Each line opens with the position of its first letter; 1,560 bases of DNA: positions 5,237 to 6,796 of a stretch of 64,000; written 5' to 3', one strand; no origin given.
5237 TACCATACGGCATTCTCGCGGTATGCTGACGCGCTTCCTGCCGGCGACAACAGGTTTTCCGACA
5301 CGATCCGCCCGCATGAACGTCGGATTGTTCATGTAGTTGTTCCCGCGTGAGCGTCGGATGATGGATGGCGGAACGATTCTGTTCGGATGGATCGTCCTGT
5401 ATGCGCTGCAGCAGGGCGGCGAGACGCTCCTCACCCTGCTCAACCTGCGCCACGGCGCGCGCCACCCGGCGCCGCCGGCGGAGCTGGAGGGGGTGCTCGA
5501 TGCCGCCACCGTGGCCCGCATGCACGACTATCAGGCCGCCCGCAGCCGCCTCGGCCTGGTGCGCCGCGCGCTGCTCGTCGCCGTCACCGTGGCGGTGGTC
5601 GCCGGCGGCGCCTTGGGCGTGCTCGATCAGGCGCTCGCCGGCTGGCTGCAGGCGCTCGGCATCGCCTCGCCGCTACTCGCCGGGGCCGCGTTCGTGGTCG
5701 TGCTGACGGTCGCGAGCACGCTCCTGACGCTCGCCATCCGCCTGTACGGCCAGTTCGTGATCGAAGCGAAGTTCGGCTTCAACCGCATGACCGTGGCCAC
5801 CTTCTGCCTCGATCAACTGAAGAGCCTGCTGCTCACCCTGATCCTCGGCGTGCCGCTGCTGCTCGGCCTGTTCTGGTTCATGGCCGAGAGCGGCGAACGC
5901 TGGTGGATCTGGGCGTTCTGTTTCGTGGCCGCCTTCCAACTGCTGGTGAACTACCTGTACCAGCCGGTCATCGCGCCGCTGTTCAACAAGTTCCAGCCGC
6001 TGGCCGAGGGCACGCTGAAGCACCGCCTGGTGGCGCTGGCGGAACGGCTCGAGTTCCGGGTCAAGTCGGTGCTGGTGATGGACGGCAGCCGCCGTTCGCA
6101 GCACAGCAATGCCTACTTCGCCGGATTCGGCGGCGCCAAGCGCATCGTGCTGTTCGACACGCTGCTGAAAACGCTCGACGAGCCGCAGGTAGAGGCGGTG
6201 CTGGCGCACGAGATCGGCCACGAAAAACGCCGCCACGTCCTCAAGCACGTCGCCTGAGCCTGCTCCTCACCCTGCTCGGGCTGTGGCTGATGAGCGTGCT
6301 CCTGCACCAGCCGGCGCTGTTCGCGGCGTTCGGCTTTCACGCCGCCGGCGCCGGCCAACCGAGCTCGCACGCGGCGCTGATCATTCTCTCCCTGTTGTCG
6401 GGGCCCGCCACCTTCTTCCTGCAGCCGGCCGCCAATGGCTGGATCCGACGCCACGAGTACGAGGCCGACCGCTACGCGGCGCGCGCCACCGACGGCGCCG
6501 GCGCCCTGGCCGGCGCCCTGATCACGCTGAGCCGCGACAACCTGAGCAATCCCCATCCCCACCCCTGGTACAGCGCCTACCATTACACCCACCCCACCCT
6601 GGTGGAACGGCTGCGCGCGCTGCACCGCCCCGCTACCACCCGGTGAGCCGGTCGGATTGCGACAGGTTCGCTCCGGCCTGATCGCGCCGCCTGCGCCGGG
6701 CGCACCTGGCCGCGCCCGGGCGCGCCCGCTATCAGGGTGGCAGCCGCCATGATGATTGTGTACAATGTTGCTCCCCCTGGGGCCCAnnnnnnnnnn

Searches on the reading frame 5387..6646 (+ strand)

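Call 77: search_protein_families(library=pfam, proteins=[window:5387-6646:+], max_evalue=0.001)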
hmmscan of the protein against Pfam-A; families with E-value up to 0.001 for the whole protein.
window:5387-6646:+ (419 aa): 1 family
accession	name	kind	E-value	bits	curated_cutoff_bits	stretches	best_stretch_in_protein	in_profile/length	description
PF01435.24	Peptidase_M48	-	2.1e-12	47.7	20.3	1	292-414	89-184/186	Peptidase family M48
